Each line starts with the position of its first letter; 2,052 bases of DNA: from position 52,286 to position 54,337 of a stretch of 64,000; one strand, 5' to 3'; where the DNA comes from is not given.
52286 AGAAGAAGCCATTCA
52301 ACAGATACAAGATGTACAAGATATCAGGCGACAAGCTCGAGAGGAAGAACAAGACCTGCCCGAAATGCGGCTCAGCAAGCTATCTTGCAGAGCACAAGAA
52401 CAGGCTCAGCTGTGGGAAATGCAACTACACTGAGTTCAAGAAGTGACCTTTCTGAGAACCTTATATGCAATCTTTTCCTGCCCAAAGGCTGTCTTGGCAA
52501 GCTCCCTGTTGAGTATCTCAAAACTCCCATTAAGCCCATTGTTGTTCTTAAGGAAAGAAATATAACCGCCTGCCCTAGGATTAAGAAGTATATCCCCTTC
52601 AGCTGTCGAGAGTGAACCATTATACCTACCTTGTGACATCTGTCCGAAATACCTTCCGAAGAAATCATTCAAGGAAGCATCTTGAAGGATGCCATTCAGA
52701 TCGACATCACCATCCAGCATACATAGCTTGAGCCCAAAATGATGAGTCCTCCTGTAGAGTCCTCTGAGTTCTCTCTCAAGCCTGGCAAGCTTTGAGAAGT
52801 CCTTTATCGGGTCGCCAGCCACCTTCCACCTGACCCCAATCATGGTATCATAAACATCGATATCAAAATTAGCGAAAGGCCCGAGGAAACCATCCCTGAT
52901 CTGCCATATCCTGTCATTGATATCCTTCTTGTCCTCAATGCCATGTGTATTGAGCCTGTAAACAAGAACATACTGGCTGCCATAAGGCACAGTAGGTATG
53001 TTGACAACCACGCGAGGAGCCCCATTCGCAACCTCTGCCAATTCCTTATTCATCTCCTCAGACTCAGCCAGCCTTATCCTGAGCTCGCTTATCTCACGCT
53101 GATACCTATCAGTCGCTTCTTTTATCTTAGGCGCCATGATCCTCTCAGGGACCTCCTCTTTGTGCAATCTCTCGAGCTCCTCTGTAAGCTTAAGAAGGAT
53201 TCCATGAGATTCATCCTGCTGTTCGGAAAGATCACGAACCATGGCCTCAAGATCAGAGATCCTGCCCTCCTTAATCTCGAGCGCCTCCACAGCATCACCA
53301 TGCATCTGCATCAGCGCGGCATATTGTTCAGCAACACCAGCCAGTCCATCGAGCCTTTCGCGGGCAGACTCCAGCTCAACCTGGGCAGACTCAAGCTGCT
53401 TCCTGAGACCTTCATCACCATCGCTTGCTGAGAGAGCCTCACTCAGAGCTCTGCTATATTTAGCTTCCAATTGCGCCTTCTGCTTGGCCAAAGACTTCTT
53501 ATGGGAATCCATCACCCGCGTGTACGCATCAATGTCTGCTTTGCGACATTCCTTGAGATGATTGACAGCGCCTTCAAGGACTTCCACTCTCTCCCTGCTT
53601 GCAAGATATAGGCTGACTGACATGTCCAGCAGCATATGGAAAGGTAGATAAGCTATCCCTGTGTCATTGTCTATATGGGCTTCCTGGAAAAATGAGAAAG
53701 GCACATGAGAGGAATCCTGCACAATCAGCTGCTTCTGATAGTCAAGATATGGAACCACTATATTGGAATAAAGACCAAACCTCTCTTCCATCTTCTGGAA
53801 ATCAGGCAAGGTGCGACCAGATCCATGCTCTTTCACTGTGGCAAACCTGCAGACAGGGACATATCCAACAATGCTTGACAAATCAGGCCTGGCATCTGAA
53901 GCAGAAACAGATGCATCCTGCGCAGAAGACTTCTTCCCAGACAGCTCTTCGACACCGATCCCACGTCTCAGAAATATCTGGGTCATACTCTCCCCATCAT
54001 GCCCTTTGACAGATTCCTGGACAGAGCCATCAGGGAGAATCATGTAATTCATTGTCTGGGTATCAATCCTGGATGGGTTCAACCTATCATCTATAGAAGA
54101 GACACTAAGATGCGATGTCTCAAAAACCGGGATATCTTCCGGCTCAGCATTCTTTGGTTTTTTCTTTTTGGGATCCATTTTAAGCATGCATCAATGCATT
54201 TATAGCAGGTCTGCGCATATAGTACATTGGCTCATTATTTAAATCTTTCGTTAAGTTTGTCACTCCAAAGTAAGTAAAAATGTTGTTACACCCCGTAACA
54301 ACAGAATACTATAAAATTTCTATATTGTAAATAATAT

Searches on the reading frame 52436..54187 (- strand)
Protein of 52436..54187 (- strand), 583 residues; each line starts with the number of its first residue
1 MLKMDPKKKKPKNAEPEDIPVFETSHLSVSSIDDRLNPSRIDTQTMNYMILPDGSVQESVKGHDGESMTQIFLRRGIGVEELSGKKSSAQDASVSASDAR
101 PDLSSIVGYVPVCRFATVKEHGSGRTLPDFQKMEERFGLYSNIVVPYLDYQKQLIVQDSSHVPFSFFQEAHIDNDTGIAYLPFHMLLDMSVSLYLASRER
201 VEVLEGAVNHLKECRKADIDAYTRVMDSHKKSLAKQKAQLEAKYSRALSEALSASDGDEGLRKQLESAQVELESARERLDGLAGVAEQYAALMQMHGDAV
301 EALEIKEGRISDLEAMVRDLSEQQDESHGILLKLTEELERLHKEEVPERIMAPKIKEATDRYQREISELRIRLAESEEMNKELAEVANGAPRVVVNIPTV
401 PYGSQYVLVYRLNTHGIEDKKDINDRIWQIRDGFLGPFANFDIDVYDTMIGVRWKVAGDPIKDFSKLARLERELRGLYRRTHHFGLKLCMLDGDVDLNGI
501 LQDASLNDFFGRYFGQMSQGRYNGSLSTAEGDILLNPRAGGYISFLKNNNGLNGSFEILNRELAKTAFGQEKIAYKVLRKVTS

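Call 3: search_protein_families(library=pfam, proteins=[window:52436-54187:-], max_evalue=0.01)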
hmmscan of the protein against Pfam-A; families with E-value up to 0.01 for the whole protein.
window:52436-54187:- (583 aa): 1 family
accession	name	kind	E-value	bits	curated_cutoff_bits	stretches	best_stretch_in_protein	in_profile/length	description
PF06785.16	UPF0242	-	0.0064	17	33.5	1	229-321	91-184/194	Uncharacterised protein family (UPF0242) N-terminus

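Call 4: search_protein_families(library=ncbifam, proteins=[window:52436-54187:-], max_evalue=0.01)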
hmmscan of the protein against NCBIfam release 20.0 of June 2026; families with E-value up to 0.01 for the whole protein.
window:52436-54187:- (583 aa): 4 families
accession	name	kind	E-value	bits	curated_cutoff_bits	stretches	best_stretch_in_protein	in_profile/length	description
NF045487.1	ASRP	equivalog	1.1e-05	24.3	300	1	217-382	118-277/593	archaea-specific SMC-related protein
TIGR02168.1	SMC_prok_B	equivalog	0.00059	17.7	567.35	1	218-387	299-507/1181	chromosome segregation protein SMC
NF041034.1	Rad50_Sulf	equivalog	0.0012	16.8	1000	1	218-402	451-639/872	DNA double-strand break repair ATPase Rad50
TIGR04211.1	SH3_and_anchor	equivalog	0.0068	16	65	1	231-325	69-163/198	TIGR04211 family SH3 domain-containing protein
